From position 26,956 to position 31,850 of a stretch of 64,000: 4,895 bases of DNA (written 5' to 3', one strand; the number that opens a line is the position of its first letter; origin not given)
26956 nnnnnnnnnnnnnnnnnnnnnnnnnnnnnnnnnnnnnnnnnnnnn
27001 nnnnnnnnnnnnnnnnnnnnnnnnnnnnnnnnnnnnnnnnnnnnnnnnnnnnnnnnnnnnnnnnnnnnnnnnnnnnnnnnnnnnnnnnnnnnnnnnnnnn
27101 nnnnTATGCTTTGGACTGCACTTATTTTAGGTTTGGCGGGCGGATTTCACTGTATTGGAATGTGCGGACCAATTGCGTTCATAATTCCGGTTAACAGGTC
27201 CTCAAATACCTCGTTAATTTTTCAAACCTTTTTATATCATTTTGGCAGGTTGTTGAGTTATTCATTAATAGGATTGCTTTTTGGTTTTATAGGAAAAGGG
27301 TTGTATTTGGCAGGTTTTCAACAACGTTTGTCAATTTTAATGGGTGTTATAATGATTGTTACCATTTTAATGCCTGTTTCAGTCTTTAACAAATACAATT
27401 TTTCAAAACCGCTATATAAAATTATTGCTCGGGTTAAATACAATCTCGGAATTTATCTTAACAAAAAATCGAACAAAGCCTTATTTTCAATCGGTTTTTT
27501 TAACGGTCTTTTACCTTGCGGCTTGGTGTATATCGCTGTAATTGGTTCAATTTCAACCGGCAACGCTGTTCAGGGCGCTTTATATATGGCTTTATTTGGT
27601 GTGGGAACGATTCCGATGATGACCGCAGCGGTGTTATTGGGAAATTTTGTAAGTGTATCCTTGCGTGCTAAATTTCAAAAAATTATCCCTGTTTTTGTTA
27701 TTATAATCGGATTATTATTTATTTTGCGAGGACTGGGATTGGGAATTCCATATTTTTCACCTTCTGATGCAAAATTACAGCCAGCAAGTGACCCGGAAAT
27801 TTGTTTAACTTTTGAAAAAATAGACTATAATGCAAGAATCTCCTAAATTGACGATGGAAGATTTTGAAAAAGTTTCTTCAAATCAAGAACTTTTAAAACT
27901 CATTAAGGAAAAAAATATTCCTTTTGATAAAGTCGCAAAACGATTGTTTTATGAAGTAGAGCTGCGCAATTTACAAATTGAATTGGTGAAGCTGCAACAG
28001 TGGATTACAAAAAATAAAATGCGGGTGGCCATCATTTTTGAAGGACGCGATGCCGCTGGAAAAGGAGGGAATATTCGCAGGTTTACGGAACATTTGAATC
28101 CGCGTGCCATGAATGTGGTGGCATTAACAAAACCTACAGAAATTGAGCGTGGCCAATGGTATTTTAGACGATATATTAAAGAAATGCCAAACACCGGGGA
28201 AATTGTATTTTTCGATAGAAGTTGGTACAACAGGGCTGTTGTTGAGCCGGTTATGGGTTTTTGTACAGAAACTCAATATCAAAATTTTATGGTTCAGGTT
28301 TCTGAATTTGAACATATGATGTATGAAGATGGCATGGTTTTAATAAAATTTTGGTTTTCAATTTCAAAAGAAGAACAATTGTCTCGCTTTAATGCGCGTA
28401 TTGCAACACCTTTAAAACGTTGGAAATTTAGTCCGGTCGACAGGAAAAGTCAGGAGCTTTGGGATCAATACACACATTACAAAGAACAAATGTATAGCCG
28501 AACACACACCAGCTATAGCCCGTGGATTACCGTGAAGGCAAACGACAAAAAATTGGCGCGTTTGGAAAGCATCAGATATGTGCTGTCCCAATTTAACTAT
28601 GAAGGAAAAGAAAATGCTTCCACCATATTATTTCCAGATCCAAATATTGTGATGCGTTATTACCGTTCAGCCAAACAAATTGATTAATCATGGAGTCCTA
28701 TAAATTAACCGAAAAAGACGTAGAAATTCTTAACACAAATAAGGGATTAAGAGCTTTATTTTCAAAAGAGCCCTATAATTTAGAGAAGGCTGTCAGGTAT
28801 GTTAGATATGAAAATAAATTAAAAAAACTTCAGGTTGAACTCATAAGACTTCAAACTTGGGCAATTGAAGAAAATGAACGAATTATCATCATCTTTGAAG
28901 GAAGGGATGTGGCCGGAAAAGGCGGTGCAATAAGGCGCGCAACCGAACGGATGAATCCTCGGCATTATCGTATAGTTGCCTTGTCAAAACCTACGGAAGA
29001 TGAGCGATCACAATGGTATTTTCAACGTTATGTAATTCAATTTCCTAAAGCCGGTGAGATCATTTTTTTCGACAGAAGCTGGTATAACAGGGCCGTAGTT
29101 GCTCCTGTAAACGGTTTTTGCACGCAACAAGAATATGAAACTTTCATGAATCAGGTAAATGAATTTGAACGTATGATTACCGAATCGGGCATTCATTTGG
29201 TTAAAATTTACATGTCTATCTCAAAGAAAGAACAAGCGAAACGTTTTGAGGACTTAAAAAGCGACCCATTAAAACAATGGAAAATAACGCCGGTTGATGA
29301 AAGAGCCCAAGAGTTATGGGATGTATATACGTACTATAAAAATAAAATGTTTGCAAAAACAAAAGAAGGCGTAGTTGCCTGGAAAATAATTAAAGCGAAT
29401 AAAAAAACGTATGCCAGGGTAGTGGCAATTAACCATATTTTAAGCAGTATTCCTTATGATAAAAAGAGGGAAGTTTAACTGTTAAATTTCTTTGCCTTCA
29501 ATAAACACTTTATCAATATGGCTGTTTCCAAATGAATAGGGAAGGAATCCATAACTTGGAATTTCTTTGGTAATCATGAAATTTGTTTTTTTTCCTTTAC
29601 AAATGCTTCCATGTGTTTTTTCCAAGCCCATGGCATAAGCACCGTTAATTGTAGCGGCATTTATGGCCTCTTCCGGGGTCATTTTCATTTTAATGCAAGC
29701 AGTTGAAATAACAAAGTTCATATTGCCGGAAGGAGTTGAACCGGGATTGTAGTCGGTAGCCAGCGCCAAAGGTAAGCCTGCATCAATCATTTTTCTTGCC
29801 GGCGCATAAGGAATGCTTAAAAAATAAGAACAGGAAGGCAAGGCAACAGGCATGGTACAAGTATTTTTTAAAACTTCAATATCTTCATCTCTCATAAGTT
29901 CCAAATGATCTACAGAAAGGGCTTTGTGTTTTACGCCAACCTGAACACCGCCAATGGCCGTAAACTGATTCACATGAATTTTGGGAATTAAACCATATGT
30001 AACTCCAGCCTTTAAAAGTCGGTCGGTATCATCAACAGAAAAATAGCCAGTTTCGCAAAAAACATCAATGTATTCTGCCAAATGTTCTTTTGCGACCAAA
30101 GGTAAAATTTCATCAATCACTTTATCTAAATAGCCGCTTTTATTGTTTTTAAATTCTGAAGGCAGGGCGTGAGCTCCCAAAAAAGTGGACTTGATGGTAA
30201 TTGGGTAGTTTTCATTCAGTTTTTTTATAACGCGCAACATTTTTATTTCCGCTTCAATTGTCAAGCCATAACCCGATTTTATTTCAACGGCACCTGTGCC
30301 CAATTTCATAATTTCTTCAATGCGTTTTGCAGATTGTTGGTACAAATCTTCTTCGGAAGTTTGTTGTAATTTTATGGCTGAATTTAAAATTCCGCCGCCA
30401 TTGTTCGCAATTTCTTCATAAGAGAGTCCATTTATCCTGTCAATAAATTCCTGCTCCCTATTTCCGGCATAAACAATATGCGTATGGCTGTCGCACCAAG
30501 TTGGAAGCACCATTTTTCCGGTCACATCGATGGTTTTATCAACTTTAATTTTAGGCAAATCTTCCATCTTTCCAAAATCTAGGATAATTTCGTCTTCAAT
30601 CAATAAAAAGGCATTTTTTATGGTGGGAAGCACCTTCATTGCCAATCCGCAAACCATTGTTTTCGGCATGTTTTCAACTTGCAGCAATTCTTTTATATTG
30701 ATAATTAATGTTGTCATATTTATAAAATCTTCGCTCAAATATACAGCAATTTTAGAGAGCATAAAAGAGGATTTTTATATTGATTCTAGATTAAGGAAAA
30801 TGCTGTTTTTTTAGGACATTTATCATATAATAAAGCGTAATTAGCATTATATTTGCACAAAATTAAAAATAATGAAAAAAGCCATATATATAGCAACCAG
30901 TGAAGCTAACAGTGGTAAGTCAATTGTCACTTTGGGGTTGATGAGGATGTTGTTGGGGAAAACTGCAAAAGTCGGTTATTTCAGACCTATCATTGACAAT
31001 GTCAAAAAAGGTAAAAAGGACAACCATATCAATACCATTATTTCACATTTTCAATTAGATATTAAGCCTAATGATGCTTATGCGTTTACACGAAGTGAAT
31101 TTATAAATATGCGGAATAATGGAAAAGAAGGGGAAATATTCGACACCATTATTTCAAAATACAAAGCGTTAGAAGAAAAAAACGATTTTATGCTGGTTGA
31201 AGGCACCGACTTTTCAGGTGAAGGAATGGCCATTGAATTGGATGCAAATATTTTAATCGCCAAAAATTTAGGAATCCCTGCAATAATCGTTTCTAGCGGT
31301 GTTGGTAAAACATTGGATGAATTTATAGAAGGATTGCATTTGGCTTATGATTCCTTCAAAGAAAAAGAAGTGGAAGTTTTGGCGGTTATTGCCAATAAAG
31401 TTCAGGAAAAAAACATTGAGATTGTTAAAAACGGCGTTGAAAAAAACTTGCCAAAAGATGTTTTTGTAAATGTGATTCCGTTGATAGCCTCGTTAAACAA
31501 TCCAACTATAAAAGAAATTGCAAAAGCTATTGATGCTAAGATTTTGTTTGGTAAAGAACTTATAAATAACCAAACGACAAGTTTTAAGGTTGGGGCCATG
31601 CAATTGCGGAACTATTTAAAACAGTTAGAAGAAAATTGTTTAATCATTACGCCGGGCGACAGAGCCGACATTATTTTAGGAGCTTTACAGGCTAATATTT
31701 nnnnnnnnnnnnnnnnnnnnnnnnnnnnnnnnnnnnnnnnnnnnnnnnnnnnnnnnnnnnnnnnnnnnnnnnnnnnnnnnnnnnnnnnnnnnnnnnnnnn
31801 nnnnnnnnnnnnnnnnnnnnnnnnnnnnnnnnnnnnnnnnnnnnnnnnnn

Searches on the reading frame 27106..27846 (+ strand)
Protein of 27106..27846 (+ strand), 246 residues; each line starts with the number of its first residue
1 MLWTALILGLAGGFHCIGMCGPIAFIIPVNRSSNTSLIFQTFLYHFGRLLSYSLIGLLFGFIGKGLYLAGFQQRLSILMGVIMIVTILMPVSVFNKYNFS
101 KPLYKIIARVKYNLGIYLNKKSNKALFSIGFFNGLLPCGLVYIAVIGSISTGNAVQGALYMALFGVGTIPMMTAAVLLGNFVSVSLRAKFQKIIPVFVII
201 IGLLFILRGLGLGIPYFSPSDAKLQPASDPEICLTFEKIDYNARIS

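Call 9: search_protein_families(library=ncbifam, proteins=[window:27106-27846:+])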
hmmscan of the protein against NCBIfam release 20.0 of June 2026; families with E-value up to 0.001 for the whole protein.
window:27106-27846:+ (246 aa): 0 families

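Call 36: search_protein_families(library=pfam, proteins=[window:27106-27846:+])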
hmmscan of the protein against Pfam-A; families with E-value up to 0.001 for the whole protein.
window:27106-27846:+ (246 aa): 1 family
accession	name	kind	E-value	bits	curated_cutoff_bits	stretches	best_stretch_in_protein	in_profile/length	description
PF13386.12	DsbD_2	-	2.7e-52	178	24.9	1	4-203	1-198/199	Cytochrome C biogenesis protein transmembrane region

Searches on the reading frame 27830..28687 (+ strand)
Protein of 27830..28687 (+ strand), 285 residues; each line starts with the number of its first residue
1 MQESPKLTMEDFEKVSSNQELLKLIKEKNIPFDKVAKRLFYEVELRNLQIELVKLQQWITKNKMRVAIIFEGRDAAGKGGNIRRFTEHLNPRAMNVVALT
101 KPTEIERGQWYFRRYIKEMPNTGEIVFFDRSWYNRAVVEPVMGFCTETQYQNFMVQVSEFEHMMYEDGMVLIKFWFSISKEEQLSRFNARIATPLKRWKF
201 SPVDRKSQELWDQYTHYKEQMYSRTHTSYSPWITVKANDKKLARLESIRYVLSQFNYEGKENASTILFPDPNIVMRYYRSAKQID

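Call 36: search_protein_families(library=pfam, proteins=[window:27830-28687:+])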
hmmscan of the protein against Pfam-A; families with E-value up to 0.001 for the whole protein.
window:27830-28687:+ (285 aa): 1 family
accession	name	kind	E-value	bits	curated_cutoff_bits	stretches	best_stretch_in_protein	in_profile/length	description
PF03976.20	PPK2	-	2.2e-93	312.5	22.3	1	41-261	7-227/229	Polyphosphate kinase 2 (PPK2)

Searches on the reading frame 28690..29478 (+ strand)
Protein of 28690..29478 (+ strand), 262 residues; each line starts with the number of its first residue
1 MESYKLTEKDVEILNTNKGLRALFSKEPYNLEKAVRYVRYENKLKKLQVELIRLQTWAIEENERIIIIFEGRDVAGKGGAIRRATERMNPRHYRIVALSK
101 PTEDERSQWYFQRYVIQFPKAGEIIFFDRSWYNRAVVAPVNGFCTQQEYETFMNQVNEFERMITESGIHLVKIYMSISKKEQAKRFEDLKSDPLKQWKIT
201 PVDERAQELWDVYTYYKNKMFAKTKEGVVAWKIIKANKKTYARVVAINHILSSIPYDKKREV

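Call 36: search_protein_families(library=pfam, proteins=[window:28690-29478:+])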
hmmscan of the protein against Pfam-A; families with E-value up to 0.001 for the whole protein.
window:28690-29478:+ (262 aa): 1 family
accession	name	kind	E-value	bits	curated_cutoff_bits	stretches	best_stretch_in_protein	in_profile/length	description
PF03976.20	PPK2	-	1.1e-85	287.3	22.3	1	39-260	6-227/229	Polyphosphate kinase 2 (PPK2)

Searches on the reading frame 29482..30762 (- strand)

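Call 36: search_protein_families(library=pfam, proteins=[window:29482-30762:-])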
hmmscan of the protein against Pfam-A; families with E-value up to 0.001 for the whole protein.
window:29482-30762:- (426 aa): 2 families
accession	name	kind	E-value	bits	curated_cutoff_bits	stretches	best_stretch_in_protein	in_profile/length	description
PF01979.26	Amidohydro_1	-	1.6e-15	57.6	25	1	85-425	2-344/345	Amidohydrolase family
PF07969.17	Amidohydro_3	-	6.5e-14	52.7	29.7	1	132-398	149-444/472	Amidohydrolase family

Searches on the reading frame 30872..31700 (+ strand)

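Call 24: find_related_loci(query=window:30872-31700:+, collection=genome_contigs, flank=1500)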
Query window:30872-31700:+ (276 aa) in genome_contigs; peptide patterns used: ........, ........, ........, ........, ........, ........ (x = any residue, [..] = any of these).
269 stretches matched a pattern; 68 encode a relative of the query (tblastn E <= 1e-3); 66 distinct loci.
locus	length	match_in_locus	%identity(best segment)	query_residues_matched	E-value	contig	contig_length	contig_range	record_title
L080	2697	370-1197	98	1-276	0e+0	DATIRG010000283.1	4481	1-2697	MAG TPA_asm: Lutibacter sp. isolate SMAG_U15897 k141_703683, whole genome shotgun sequence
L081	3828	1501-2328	97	1-276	0e+0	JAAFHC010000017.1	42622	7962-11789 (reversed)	MAG: Gelidibacter sp. isolate Bin2_9 scaffold_707, whole genome shotgun sequence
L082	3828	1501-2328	97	1-276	1e-180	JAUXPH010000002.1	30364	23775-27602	MAG: Lutibacter sp. isolate C10_metabat.bin.20 C10_k141_49460, whole genome shotgun sequence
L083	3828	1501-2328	97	1-276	1e-180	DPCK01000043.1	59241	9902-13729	MAG TPA_asm: Lutibacter sp. isolate UBA8495 contig_9872, whole genome shotgun sequence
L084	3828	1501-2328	97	1-276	4e-179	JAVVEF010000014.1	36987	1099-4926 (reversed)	MAG: Lutibacter sp. isolate TamC13-14 NODE_900_length_36987_cov_13.862612, whole genome shotgun sequence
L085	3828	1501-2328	96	1-276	3e-179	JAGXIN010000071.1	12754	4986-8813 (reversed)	MAG: Flavobacteriia bacterium isolate LH_M87 k141_284304, whole genome shotgun sequence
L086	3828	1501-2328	97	1-276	7e-179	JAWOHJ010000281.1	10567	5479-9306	MAG: Lutibacter sp. isolate CWP4-2.bin.48 k191_4421928, whole genome shotgun sequence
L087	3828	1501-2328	96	1-276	6e-179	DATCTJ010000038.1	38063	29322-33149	MAG TPA_asm: Lutibacter sp. isolate SMAG_U7328 k141_253258, whole genome shotgun sequence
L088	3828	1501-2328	96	1-276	3e-178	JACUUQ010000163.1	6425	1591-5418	MAG: Lutibacter sp. isolate Kmv35 NODE_5679_length_6425_cov_6.570801, whole genome shotgun sequence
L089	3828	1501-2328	96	1-276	3e-178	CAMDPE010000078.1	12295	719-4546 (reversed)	MAG: Lutibacter flavus isolate MiH-22jul19-188 genome assembly, contig: MiH-22jul19-C10735, whole genome shotgun sequenc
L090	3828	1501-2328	95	1-276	2e-179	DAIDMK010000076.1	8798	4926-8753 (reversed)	MAG TPA_asm: Lutibacter sp. isolate clean449 NODE_76_length_8798_cov_5.465543, whole genome shotgun sequence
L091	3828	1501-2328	95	1-276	1e-178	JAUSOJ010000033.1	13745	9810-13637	MAG: Lutibacter sp. isolate E21_concoct.bin.61 E21_k141_4368, whole genome shotgun sequence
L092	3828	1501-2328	95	1-276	1e-176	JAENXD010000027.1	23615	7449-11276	MAG: Flavobacteriaceae bacterium isolate 5_8_m_bin18 k141_125248_length_23615_cov_188.9516, whole genome shotgun sequenc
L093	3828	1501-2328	96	1-276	1e-175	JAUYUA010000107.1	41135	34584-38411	MAG: Lutibacter sp. isolate C8_metabat.bin.53 C8_k141_29927, whole genome shotgun sequence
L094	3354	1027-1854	95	1-276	5e-179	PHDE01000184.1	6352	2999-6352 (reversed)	MAG: Bacteroidetes bacterium HGW-Bacteroidetes-3 08E140C01_scaffold_7056, whole genome shotgun sequence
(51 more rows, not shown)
